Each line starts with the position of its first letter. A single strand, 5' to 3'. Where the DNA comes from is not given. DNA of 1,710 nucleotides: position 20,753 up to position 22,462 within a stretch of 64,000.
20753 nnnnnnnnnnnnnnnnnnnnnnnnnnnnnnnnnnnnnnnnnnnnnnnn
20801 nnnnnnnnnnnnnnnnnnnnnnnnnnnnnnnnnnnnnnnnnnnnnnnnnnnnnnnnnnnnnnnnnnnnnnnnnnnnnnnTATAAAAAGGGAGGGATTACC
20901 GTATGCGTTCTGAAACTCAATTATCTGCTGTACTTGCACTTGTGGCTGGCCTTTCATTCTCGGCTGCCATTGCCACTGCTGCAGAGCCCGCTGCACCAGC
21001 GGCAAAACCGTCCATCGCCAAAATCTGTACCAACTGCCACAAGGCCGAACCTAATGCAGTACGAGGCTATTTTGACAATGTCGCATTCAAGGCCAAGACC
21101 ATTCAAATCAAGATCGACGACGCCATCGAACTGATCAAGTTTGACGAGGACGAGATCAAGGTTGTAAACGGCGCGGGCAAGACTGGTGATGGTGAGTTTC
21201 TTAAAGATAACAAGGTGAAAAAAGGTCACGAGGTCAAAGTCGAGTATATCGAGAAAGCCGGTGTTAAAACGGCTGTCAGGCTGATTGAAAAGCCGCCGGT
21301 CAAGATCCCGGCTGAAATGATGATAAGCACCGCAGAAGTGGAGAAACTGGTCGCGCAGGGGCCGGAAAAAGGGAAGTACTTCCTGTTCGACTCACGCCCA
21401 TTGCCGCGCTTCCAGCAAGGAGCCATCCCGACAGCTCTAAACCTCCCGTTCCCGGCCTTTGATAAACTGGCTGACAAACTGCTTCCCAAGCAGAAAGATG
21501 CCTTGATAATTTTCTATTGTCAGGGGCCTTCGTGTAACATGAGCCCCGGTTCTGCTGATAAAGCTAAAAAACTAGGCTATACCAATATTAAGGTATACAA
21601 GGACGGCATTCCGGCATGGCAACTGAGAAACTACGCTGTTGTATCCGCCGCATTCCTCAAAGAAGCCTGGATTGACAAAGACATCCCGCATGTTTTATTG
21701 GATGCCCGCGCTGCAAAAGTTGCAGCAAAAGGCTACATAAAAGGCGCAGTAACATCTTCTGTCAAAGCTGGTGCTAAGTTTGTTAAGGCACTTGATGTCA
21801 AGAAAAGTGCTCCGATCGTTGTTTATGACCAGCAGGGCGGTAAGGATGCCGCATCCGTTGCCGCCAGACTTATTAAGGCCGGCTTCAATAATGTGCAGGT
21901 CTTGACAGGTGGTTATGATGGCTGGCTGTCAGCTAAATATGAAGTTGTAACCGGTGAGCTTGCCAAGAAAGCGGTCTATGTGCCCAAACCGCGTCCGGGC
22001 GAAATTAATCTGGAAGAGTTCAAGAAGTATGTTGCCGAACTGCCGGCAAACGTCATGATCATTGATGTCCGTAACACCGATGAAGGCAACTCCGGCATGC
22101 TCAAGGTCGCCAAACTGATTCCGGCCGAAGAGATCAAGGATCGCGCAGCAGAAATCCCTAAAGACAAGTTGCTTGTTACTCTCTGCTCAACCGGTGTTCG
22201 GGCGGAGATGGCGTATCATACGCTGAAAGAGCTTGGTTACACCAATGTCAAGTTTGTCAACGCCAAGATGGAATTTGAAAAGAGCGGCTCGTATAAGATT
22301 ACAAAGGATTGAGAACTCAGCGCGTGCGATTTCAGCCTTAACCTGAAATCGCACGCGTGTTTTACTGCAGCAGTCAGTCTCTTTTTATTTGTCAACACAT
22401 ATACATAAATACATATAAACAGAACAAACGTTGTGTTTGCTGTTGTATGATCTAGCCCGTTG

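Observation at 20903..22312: c-type heme covalently combined with three rhodanese domains in one periplasmic protein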

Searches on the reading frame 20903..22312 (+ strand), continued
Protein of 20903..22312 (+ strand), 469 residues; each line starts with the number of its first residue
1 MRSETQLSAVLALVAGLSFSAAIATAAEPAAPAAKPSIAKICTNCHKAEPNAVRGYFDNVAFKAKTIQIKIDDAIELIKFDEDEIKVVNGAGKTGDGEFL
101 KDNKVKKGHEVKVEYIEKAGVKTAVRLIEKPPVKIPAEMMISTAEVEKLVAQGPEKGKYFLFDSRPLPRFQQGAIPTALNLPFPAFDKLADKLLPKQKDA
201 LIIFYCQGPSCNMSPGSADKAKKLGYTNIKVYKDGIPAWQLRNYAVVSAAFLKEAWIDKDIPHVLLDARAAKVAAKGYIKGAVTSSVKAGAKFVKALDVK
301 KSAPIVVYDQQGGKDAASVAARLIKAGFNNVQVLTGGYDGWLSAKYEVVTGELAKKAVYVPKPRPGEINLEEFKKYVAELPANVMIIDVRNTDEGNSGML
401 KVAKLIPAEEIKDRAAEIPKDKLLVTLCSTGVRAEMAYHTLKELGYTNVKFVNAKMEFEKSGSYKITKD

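Call 47: predict_structure(alignment_id=A3)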
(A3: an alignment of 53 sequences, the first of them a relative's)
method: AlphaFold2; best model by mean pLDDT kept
length: 469 residues; sequences in the alignment: 53
mean_pLDDT: 90.0   pTM: 0.79
mean pLDDT of the five models: 90.0, 86.6, 85.9, 84.6, 82.9
residues with pLDDT >= 90: 352; 70-90: 80; 50-70: 24; < 50: 13
segments of 3 or more residues with pLDDT < 50: 1-4, 22-28
pLDDT, mean of each block of 10 residues (from residue 1): 49 53 47 80 87 94 93 93 94 91 87 94 95 92 97 96 91 93 96 97 94 95 98 95 95 91 93 93 79 83 94 93 93 97 96 85 89 96 97 93 95 95 96 95 95 94 88
secondary structure, 60 per line:
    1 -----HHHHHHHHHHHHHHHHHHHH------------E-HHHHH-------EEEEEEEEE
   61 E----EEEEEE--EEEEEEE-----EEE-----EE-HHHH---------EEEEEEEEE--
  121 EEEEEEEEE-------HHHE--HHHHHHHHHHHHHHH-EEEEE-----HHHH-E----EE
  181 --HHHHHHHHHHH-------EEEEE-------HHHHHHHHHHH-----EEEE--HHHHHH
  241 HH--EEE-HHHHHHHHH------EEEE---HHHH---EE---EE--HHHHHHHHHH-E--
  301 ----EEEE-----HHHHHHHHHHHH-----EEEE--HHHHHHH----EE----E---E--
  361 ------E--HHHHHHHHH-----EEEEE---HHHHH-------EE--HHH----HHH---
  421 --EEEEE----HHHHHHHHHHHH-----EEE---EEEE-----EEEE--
elements in order: H6-25 H40-44 E52-61 E66-71 E74-80 E86-88 H97-100 E110-118 E121-129 H143-157 E159-163 H169-172 H183-193 E201-205 H213-223 E229-232 H235-242 E245-247 H249-257 E264-267 H271-274 H287-296 E305-308 H314-325 E331-334 H337-343 H370-378 E384-388 H392-396 E423-427 H432-443 E449-451 E455-458 E464-467
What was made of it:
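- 20903..20983 (+): Sec-type signal peptide (aa 1-27), with predicted cleavage at ATA|AEP. AF2 gives a low-confidence helix at 6-25 (call 47).
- Checked: AF2 gives a low-confidence helix at residues 6-25 (call 47).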

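Call 52: fold_search(model_id=the predicted structure, library=pdb)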
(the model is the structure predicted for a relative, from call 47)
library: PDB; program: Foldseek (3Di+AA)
matches with E <= 10: 898; with E <= 0.001: 109
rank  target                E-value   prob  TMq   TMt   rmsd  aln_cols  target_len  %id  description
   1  1yt8                  3.1e-15  1.00  0.20  0.18  23.0       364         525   18  Crystal Structure of Thiosulfate sulfurtransferase from Pseudomonas aeruginosa (released 2005-03-22)
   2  6ku2_A                1.7e-14  1.00  0.20  0.22  19.1       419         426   17  The structure of EanB/Y353A complex with ergothioneine covalent linked with persulfide Cys412 (released 2020-08-26)
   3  6ktv                  2.9e-14  1.00  0.21  0.23  19.1       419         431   17  The structure of EanB complex with hercynine and persulfided Cys412 (released 2020-08-26)
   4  6ktw                  2.9e-14  1.00  0.21  0.22  19.0       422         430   18  structure of EanB with hercynine (released 2020-08-26)
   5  6ku1_A                3.2e-14  1.00  0.21  0.23  18.9       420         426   18  The structure of EanB/Y353A complex with ergothioneine (released 2020-08-26)
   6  6mxv_B                7.5e-14  1.00  0.22  0.40  10.6       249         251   20  The crystal structure of a rhodanese-like family protein from Francisella tularensis subsp. tularensis SCHU S4 (released 2018-11-21)
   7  6h98                  7.9e-14  1.00  0.22  0.24  18.9       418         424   18  Native crystal structure of anaerobic ergothioneine biosynthesis enzyme from Chlorobium limicola. (released 2019-06-12)
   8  6kw0_B                9.9e-14  1.00  0.23  0.25  18.8       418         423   18  The structure of EanB/Y353F-Cys412-persulfide in tetrahedral intermediate state with ergothioneine (released 2020-09-09)
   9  6ktx                  1.0e-13  1.00  0.20  0.22  18.9       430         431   17  The wildtype structure of EanB (released 2020-08-26)
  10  6kvw_A                1.1e-13  1.00  0.20  0.22  18.7       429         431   16  The complex structure of EanB/C339A/C370A and hercynine (released 2020-09-09)
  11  6kw0_A                1.2e-13  1.00  0.23  0.25  19.1       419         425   18  The structure of EanB/Y353F-Cys412-persulfide in tetrahedral intermediate state with ergothioneine (released 2020-09-09)
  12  6mxv_A                1.2e-13  1.00  0.22  0.40  10.6       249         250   20  The crystal structure of a rhodanese-like family protein from Francisella tularensis subsp. tularensis SCHU S4 (released 2018-11-21)
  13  6ktz                  1.7e-13  1.00  0.21  0.23  19.1       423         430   17  The complex structure of EanB/C412S with hercynine (released 2020-08-26)
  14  6kvy                  2.0e-13  1.00  0.20  0.21  18.9       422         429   17  The structure of EanB/T414A complex with hercynine (released 2020-09-09)
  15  6kvz                  7.7e-13  1.00  0.20  0.21  18.7       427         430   16  The structure of EanB/T414V complex with hercynine (released 2020-09-09)
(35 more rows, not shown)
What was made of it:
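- On Rhodanese homology domain (PF00581): Foldseek returns multi-rhodanese proteins 1yt8, EanB, YnjE and SseA at E 1e-15 to 1e-10 (calls 47, 52).
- Checked: AF2 (pLDDT 90, pTM 0.79) and Foldseek confirm three rhodanese folds at about 143-247, 249-345 and 370-467 (calls 47, 52).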

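Call 60: search_protein_families(library=pfam, proteins=[L047:5697-6437:+, L047:7081-7707:+, L047:7689-8018:+, L047:8115-9392:+, L047:11842-12837:+, L047:12607-13662:-, L047:13804-14904:-, L047:14901-15794:-, L047:16080-17039:-, L047:17200-18819:-], max_evalue=0.001)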
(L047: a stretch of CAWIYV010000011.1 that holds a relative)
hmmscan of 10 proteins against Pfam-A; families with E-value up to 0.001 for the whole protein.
L047:5697-6437:+ (246 aa): 0 families

L047:7081-7707:+ (208 aa): 0 families

L047:7689-8018:+ (109 aa): 0 families

L047:8115-9392:+ (425 aa): 0 families

L047:11842-12837:+ (331 aa): 0 families

L047:12607-13662:- (351 aa): 4 families
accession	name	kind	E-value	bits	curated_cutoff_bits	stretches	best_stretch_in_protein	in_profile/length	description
PF00005.33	ABC_tran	-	2.5e-32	112.8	25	1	51-202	2-137/137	ABC transporter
PF08352.17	oligo_HPY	-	1e-08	35.9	27.1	1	253-317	1-60/65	Oligopeptide/dipeptide transporter, C-terminal region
PF02463.25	SMC_N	-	5.4e-08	33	40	1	63-247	27-212/220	RecF/RecN/SMC N terminal domain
PF13304.12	AAA_21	-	0.00046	20.8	27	0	171-237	235-303/304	AAA domain, putative AbiEii toxin, Type IV TA system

L047:13804-14904:- (366 aa): 4 families
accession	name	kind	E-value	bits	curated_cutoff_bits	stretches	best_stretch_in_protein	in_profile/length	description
PF00005.33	ABC_tran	-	3.4e-25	89.7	25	1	29-219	2-137/137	ABC transporter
PF08352.17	oligo_HPY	-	1e-13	51.9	27.1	1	270-337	1-63/65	Oligopeptide/dipeptide transporter, C-terminal region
PF13304.12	AAA_21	-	9.2e-06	26.4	27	1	187-254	234-303/304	AAA domain, putative AbiEii toxin, Type IV TA system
PF02463.25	SMC_N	-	0.00011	22.2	40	0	120-264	72-212/220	RecF/RecN/SMC N terminal domain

L047:14901-15794:- (297 aa): 1 family
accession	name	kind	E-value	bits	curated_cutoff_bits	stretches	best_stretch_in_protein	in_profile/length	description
PF00528.27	BPD_transp_1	-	1.4e-14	54.6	26.4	1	111-294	1-181/184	Binding-protein-dependent transport system inner membrane component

L047:16080-17039:- (319 aa): 2 families
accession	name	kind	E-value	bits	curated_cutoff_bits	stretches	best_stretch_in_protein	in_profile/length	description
PF00528.27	BPD_transp_1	-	1.1e-22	81.1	26.4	1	122-317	1-183/184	Binding-protein-dependent transport system inner membrane component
PF19300.4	BPD_transp_1_N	-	4.2e-07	30.6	23.8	1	14-86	6-77/114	Binding-prot-dependent transport system membrane comp, N-term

L047:17200-18819:- (539 aa): 1 family
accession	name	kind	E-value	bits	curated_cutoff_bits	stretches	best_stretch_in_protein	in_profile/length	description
PF00496.27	SBP_bac_5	-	4.1e-83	280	32.4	1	77-442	1-355/368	Bacterial extracellular solute-binding proteins, family 5 Middle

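Call 70: list_cluster_members(proteins=[P0001, P0134, P0150, P0158, P0166, P0174, P0184, P0188, P0196, P0203])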
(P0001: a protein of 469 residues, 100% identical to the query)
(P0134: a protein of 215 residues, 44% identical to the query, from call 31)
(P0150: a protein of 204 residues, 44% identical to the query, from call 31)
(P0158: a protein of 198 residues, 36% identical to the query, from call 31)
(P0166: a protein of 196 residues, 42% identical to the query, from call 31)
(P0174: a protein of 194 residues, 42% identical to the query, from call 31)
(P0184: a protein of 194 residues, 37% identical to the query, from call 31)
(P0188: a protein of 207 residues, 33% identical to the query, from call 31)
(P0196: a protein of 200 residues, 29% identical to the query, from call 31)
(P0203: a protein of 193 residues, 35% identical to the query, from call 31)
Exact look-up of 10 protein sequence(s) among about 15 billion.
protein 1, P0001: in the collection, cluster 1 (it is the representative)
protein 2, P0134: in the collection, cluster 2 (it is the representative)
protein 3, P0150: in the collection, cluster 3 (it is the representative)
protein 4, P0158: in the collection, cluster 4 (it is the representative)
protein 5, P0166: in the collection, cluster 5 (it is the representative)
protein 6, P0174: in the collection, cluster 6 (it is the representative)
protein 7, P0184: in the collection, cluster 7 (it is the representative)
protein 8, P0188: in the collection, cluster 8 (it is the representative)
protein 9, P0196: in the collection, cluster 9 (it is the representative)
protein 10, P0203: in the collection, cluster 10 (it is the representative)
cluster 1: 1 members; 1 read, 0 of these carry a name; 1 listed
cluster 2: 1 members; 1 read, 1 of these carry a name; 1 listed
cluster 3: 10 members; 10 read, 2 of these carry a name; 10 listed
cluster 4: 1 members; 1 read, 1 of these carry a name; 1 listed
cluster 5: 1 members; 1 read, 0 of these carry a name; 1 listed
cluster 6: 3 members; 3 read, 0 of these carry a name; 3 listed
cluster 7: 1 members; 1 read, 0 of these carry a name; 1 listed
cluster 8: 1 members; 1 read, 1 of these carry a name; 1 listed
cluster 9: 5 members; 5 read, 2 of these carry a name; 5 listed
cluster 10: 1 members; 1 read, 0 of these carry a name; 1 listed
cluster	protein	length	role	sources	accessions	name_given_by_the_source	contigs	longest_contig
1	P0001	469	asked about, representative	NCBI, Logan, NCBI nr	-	-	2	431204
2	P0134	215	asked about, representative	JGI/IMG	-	hypothetical protein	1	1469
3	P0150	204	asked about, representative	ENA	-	-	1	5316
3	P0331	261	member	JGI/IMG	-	hypothetical protein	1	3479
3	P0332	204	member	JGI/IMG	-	formate-dependent nitrite reductase cytochrome c552 subunit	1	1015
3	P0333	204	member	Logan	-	-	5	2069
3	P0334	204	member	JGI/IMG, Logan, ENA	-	-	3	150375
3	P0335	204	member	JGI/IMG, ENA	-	-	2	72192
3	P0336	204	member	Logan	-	-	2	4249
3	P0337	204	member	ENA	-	-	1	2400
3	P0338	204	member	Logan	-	-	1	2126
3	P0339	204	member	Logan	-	-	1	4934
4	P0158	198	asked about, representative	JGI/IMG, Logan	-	hypothetical protein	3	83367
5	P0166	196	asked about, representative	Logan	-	-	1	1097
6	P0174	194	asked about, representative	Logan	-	-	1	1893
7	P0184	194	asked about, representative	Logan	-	-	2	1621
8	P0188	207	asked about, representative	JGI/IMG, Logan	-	hypothetical protein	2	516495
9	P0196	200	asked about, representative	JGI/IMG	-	-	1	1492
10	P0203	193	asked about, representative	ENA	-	-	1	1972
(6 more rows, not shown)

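Call 94: find_encoding_contigs(protein=P0001, flank=3000, max_places=2)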
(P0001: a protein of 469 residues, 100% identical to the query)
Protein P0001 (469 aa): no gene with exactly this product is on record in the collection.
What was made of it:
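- Tried and rejected: The look-up of the exact protein returned nothing (call 94).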

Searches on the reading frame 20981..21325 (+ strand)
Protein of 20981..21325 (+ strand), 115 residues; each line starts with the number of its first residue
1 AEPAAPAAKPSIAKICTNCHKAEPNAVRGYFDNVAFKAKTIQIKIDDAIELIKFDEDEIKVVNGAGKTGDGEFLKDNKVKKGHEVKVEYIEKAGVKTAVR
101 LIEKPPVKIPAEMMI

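Call 31: search_protein_representatives(protein=window:20981-21325:+)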
Query: 115 residues. Proteins with E-value up to 0.001 (for the whole library): 90; up to 1e-10: 44; up to 1e-30: 3. The best 90 are listed.
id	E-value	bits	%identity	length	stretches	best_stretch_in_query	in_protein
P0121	1.1e-49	183.5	73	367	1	1-115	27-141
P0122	9.3e-49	180.4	77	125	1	5-114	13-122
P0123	6.1e-43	161.7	72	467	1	3-115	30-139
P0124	8.8e-28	112.9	58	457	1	13-114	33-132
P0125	1.8e-26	108.7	72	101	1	3-74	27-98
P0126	1.6e-24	102.4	51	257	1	4-114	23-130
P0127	5.6e-24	100.7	53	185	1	5-115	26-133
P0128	2.4e-23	98.7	50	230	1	2-113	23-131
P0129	2.5e-23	98.6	47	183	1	2-114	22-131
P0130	3.7e-23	98.1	49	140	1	3-113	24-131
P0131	1.2e-21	93.2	47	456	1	4-114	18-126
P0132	1.7e-21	92.7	47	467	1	1-114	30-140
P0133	7.1e-21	90.7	45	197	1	3-103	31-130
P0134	1.0e-20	90.2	44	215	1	4-114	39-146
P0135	1.3e-20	89.9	43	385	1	2-113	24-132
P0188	5.7e-06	42.8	33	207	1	12-114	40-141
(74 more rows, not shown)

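Call 56: predict_structure(alignment_id=A4)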
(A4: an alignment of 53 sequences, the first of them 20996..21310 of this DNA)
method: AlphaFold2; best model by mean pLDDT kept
length: 105 residues; sequences in the alignment: 53
mean_pLDDT: 92.6   pTM: 0.84
mean pLDDT of the five models: 92.6, 91.7, 89.8, 89.7, 87.2
residues with pLDDT >= 90: 85; 70-90: 18; 50-70: 1; < 50: 1
segments of 3 or more residues with pLDDT < 50: none
pLDDT, mean of each block of 10 residues (from residue 1): 77 90 97 97 96 96 95 94 96 96 77
secondary structure, 60 per line:
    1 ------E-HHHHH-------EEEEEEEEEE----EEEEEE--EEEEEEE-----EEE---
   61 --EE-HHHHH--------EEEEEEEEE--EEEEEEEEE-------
elements in order: H9-13 E21-30 E35-40 E43-49 E55-57 H66-70 E79-87 E90-98
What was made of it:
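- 21050..21298 (+): OB-like beta-barrel (aa ~50-132) that carries the CxxCH helix; it ends in the near-invariant K130. AF2 of the domain alone gives pLDDT 92.6 (call 56).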

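Call 58: fold_search(model_id=the predicted structure, library=pdb)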
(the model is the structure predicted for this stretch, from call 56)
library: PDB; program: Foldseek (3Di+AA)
matches with E <= 10: 868; with E <= 0.001: 0
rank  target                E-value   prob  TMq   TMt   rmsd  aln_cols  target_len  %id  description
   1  3e6z                  1.2e-03  1.00  0.49  0.63   4.9        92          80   12  1.0 A Structure of CusF-W44A-Cu(II) residues 10-88 from Escherichia coli (released 2009-07-07)
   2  2vb2                  2.4e-03  1.00  0.49  0.67   3.8        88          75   10  Crystal structure of Cu(I)CusF (released 2007-12-18)
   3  2qcp                  4.6e-03  1.00  0.46  0.57   5.5        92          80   11  1.0 A Structure of CusF-Ag(I) residues 10-88 from Escherichia coli (released 2007-10-02)
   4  1zeq                  5.5e-03  1.00  0.50  0.61   5.6        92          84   12  1.5 A Structure of apo-CusF residues 6-88 from Escherichia coli (released 2005-08-02)
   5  3tdq_A                7.9e-03  1.00  0.53  0.63   3.6        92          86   13  Crystal structure of a fimbrial biogenesis protein PilY2 (PilY2_PA4555) from Pseudomonas aeruginosa PAO1 at 2.10 A res (released 2011-08-31)
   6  8bbz_AAA              1.4e-02  1.00  0.48  0.61   4.2        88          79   14  Crystal Structure of SilF (apo form) (released 2023-10-25)
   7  2ztd_B                1.5e-02  0.98  0.40  0.25   5.8        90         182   14  MtRuvA Form III (released 2009-05-05)
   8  4a75_A                1.5e-02  0.90  0.37  0.42   5.8        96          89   10  The Lin28b Cold shock domain in complex with hexathymidine. (released 2012-09-05)
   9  1jt8_MODEL_1_A        1.6e-02  0.96  0.39  0.40   5.1        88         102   16  ARCHAEAL INITIATION FACTOR-1A, AIF-1A (released 2001-09-05)
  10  4a75_E                1.6e-02  0.94  0.38  0.43   5.3        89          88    9  The Lin28b Cold shock domain in complex with hexathymidine. (released 2012-09-05)
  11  3tdq_B                1.8e-02  1.00  0.46  0.60   3.3        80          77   12  Crystal structure of a fimbrial biogenesis protein PilY2 (PilY2_PA4555) from Pseudomonas aeruginosa PAO1 at 2.10 A res (released 2011-08-31)
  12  6o3f_B                2.0e-02  0.99  0.50  0.13   4.4        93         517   19  Crystal Structure of Lysyl-tRNA Synthetase from Chlamydia trachomatis with complexed with L-lysine and a difluoro cycl (released 2019-03-27)
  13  8bhu_CCC              2.1e-02  0.99  0.44  0.56   3.9        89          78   13  Crystal Structure of SilF (Ag(I) form (released 2023-11-15)
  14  8bbz_BBB              2.2e-02  0.99  0.44  0.57   3.9        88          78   15  Crystal Structure of SilF (apo form) (released 2023-10-25)
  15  9bct_E                2.2e-02  0.75  0.33  0.21   8.7       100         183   12  Cryo-EM structure of Thermococcus kodakarensis FttA-dependent transcription pre-termination complex containing 44 nt R (released 2024-07-31)
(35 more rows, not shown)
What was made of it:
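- Checked: They form a confidently predicted OB-like beta-barrel domain (calls 56, 58).
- The best structural matches are the metallochaperones CusF and SilF (call 58).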

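Call 71: find_encoding_contigs(protein=P0188, flank=8000, max_places=2)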
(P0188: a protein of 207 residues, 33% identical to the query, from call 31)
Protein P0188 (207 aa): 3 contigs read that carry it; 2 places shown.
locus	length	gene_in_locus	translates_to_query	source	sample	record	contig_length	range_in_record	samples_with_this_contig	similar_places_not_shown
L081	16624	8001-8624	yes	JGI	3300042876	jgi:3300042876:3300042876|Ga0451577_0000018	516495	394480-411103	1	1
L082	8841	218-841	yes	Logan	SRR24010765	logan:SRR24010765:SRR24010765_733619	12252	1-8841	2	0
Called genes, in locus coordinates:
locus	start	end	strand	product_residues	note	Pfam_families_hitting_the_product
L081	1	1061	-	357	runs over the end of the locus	PF01817:CM_2, PF00800:PDT, PF01842:ACT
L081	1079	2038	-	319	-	PF03255:ACCA, PF01039:Carboxyl_trans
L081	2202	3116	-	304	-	PF01745:IPT (weak), PF01715:IPPT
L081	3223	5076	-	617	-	PF02518:HATPase_c (weak), PF13589:HATPase_c_3, PF01119:DNA_mis_repair, PF08676:MutL_C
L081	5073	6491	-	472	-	PF00342:PGI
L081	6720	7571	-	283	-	PF01738:DLH, PF00326:Peptidase_S9 (faint)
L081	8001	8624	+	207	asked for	PF00581:Rhodanese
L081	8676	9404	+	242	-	PF00581:Rhodanese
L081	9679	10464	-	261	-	-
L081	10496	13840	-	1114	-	PF13428:TPR_14 (faint), PF04773:FecR, PF00515:TPR_1 (faint), PF07719:TPR_2 (faint), PF13371:TPR_9 (faint), PF13414:TPR_11 (faint), PF13431:TPR_17 (faint), PF13432:TPR_16 (faint), +1 more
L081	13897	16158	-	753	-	PF05226:CHASE2, PF00211:Guanylate_cyc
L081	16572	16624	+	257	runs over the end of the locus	PF00753:Lactamase_B, PF23023:Anti-Pycsar_Apyc1 (weak), PF12706:Lactamase_B_2, PF02112:PDEase_II (faint)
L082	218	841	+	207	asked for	PF00581:Rhodanese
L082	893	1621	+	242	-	PF00581:Rhodanese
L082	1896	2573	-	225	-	-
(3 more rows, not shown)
